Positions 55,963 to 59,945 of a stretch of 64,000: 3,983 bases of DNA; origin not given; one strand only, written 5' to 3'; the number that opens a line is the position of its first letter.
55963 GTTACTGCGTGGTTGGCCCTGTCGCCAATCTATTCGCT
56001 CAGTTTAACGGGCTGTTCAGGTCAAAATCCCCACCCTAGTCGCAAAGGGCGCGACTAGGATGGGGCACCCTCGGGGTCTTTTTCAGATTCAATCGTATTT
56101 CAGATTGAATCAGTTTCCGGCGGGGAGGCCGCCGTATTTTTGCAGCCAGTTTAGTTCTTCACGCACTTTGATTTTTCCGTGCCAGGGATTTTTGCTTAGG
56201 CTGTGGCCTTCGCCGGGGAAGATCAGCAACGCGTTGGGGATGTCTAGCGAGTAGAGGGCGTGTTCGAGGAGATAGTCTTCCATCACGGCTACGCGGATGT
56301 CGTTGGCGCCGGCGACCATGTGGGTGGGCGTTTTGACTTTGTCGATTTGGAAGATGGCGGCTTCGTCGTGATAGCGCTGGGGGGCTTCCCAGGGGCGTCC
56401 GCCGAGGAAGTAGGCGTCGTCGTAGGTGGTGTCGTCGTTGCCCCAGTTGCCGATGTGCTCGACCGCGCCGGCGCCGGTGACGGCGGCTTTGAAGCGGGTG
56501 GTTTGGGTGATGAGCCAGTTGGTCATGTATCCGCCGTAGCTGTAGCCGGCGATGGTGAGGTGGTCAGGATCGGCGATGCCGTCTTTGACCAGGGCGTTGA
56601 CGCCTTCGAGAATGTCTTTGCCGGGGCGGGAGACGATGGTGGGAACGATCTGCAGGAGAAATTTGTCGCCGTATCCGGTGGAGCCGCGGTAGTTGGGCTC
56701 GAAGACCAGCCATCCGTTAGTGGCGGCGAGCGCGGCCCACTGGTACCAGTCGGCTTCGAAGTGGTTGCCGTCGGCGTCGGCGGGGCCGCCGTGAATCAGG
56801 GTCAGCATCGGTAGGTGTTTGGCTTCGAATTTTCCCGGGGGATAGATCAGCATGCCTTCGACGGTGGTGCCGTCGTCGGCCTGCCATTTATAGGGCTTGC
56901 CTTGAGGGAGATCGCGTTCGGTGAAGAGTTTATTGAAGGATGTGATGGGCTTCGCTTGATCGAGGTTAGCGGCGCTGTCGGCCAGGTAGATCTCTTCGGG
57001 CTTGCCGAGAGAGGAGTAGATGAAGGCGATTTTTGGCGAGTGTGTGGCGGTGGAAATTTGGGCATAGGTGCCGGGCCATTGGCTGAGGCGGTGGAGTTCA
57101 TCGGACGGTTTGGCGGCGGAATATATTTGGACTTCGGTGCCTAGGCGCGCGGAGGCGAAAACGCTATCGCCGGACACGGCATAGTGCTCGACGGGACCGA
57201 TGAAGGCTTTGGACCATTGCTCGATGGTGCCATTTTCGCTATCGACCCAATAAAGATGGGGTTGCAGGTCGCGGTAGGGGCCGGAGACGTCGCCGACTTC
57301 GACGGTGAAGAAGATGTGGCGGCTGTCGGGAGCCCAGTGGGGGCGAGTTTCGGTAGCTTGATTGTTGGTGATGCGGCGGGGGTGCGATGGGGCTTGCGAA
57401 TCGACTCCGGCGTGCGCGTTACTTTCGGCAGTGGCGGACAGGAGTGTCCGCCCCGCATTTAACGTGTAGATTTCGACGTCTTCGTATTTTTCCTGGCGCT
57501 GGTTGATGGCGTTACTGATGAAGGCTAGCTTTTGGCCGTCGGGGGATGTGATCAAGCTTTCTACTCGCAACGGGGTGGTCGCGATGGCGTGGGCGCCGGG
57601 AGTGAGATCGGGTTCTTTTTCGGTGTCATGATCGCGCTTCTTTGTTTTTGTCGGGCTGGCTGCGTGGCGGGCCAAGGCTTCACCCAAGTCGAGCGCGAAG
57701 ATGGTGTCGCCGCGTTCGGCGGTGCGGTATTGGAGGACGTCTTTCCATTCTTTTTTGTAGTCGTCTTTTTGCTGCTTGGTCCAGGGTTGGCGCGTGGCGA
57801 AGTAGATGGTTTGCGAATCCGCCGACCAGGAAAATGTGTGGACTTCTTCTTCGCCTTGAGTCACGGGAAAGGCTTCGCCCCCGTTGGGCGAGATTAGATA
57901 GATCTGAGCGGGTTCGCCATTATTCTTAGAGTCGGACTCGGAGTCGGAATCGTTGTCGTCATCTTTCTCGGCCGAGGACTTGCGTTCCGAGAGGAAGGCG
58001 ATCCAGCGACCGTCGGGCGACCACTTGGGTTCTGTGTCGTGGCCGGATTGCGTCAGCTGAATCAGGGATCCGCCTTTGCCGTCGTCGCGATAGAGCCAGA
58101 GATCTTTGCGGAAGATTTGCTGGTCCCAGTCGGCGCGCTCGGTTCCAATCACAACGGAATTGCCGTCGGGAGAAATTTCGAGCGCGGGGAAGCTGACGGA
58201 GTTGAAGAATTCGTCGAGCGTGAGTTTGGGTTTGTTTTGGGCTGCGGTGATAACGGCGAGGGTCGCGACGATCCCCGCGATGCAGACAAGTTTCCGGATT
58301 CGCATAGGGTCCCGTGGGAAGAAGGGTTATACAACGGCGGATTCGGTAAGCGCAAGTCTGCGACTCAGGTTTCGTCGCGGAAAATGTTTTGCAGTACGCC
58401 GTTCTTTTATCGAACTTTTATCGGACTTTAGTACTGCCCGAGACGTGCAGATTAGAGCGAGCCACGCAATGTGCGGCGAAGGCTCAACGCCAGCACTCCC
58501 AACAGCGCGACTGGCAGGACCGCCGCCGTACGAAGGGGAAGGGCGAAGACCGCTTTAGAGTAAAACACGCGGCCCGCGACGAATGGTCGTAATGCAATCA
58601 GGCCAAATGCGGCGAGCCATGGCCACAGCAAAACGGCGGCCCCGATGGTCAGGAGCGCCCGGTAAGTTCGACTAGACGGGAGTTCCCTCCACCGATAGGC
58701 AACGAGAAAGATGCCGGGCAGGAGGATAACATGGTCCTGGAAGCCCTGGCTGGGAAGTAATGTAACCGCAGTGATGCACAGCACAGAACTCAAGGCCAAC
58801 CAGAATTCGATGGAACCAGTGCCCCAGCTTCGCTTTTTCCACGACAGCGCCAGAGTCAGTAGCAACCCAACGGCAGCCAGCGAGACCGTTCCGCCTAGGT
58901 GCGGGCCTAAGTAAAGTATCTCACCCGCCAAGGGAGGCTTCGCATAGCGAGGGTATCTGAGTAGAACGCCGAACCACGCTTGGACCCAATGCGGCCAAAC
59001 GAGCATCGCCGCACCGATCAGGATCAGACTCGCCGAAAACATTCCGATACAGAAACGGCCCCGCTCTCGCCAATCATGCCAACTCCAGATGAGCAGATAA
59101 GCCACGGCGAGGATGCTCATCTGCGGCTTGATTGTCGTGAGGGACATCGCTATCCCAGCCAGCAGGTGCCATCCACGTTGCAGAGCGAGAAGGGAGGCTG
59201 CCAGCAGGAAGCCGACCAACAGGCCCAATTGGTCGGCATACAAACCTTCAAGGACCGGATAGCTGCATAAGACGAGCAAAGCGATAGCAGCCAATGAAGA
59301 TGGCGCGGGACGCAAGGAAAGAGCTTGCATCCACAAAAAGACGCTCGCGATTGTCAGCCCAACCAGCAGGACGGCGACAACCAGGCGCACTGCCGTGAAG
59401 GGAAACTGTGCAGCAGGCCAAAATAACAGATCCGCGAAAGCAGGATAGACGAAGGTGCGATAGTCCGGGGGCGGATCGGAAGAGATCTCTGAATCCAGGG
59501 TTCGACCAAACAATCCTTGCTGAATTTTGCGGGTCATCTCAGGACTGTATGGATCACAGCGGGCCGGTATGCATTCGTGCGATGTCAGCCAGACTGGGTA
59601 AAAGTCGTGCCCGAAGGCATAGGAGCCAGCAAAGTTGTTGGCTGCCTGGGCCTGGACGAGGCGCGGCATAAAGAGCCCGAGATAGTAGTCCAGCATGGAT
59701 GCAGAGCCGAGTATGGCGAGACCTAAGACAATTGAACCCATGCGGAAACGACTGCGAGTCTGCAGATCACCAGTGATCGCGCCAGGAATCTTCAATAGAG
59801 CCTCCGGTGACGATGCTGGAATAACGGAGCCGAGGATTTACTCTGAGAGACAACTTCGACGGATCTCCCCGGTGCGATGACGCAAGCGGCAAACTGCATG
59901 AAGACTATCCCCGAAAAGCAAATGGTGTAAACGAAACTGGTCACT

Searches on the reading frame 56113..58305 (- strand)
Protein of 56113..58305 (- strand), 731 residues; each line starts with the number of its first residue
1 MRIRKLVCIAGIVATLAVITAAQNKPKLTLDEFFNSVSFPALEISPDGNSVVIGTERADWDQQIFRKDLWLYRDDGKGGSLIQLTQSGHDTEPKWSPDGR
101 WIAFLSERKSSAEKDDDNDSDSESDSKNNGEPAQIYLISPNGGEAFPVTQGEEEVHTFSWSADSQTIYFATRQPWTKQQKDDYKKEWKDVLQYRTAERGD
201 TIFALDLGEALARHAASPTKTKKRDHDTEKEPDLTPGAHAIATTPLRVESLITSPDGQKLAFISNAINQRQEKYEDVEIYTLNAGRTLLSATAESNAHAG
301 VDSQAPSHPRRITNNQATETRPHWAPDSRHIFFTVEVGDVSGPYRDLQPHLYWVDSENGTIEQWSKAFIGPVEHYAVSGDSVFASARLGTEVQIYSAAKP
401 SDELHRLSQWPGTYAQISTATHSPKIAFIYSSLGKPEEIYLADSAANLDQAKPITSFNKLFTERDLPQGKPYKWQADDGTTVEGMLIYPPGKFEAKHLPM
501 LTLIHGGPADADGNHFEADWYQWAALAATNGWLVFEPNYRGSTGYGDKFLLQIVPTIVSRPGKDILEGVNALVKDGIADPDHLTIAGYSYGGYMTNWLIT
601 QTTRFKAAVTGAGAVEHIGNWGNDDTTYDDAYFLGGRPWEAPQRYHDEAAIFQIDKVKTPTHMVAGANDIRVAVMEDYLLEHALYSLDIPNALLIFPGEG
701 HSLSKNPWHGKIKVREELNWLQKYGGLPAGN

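Call 85: search_protein_families(library=pfam, proteins=[window:56113-58305:-], max_evalue=0.001)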
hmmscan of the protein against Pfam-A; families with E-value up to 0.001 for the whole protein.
window:56113-58305:- (731 aa): 5 families
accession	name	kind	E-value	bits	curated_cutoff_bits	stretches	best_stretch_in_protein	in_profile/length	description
PF00326.27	Peptidase_S9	-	1.8e-37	129.3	22.6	1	525-724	8-209/213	Prolyl oligopeptidase family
PF07676.18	PD40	-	6.2e-23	80.6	20.9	1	85-109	6-30/38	WD40-like Beta Propeller Repeat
PF00930.27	DPPIV_N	-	1.6e-05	24.3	22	0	45-107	1-62/354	Dipeptidyl peptidase IV (DPP IV) N-terminal region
PF20434.5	BD-FAE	-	0.00017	21.6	26.8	0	487-684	3-215/215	BD-FAE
PF01738.24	DLH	-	0.00083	19.4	21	0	563-707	78-192/217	Dienelactone hydrolase family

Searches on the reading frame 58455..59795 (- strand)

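Call 85: search_protein_families(library=pfam, proteins=[window:58455-59795:-], max_evalue=0.001)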
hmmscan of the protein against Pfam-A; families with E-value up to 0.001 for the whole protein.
window:58455-59795:- (447 aa): 1 family
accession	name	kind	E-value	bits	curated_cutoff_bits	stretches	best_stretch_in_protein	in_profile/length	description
PF09594.16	GT87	-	4.7e-12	46.6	25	1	115-389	1-234/237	Glycosyltransferase family 87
